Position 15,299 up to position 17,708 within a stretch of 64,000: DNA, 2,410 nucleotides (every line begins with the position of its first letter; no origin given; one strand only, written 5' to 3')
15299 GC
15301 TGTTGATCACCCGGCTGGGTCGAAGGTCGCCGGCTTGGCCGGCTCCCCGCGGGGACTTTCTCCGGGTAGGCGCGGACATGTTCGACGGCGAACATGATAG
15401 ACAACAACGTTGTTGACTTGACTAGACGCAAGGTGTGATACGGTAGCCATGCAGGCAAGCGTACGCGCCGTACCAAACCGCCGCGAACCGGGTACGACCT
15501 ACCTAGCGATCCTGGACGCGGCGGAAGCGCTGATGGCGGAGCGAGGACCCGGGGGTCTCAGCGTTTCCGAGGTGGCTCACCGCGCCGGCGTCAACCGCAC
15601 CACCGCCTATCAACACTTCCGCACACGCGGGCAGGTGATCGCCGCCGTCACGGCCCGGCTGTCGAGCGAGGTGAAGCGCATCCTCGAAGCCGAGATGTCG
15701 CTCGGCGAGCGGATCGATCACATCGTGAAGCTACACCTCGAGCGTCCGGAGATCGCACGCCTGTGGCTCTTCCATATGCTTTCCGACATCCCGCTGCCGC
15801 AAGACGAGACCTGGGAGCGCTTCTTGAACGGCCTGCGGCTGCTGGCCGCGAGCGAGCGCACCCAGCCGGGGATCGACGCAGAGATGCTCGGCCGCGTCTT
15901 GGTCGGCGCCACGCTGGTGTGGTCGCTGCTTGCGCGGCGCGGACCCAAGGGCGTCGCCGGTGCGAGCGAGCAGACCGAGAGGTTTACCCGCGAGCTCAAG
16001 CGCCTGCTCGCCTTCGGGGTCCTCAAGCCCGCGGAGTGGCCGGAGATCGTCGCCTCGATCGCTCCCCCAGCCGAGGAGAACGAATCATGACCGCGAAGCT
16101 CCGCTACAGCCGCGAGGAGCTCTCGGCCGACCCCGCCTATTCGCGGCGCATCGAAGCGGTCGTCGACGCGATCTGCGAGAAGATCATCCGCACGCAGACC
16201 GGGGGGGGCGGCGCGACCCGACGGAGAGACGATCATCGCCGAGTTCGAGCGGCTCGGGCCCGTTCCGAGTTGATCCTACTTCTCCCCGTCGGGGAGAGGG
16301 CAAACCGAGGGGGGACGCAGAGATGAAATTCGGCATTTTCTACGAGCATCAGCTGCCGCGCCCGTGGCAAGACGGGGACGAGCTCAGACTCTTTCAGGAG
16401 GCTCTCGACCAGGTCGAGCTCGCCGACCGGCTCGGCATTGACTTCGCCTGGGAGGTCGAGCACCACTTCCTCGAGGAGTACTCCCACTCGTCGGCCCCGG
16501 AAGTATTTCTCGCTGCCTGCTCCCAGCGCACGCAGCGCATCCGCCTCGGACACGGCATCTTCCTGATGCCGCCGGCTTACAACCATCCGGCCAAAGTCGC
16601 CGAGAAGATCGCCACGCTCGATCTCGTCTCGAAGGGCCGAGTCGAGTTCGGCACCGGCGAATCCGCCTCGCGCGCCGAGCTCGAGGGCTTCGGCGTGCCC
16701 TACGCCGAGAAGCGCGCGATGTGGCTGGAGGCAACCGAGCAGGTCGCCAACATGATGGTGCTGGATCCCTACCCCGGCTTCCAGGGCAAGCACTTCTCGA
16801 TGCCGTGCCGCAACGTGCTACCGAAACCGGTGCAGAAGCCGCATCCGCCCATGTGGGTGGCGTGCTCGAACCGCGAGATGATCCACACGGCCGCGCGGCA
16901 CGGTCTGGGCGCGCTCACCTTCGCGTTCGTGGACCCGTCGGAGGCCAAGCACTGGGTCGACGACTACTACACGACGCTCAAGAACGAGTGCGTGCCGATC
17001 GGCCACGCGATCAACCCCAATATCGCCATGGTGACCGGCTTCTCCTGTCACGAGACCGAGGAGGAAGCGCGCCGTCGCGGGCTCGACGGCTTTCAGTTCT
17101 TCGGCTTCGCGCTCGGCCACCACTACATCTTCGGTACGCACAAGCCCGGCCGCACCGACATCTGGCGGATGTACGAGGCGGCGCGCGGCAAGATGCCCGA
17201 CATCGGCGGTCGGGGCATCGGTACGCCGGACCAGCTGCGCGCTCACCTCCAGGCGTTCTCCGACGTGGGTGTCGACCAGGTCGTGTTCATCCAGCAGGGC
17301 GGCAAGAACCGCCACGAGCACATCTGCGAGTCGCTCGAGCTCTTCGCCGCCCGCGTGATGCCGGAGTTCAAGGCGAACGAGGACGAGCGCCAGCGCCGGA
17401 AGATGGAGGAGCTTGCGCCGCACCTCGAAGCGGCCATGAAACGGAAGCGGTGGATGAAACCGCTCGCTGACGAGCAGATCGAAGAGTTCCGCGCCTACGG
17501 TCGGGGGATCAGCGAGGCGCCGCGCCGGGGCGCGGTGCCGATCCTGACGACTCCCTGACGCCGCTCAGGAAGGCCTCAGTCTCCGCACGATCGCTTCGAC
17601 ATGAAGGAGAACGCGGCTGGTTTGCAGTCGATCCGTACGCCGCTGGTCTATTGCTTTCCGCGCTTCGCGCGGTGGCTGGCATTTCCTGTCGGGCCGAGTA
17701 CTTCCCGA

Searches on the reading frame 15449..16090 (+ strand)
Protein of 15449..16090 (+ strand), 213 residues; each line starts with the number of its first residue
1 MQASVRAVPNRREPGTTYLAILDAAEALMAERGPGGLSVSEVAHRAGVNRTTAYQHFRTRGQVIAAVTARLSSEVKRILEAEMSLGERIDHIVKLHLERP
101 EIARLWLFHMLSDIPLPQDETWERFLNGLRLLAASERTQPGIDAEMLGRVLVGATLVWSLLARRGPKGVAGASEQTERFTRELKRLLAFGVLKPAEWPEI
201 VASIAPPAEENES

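Call 55: search_protein_families(library=pfam, proteins=[window:15449-16090:+], max_evalue=0.01)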
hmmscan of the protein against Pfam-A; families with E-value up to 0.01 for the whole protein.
window:15449-16090:+ (213 aa): 3 families
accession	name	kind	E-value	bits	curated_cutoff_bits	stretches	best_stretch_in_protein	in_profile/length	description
PF00440.29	TetR_N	-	5.2e-13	49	24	1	21-67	1-47/47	Bacterial regulatory proteins, tetR family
PF09339.16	HTH_IclR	-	0.00058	20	22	1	32-58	14-40/52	IclR helix-turn-helix domain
PF12840.13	HTH_20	-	0.0017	18.8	27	1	27-58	12-40/51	Helix-turn-helix domain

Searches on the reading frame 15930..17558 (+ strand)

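Call 55: search_protein_families(library=pfam, proteins=[window:15930-17558:+], max_evalue=0.01)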
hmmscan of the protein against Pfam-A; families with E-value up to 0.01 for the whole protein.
window:15930-17558:+ (542 aa): 1 family
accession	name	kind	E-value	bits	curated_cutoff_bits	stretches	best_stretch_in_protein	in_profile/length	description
PF00296.26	Bac_luciferase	-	7e-49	167.3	27.9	1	132-450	1-314/314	Luciferase-like monooxygenase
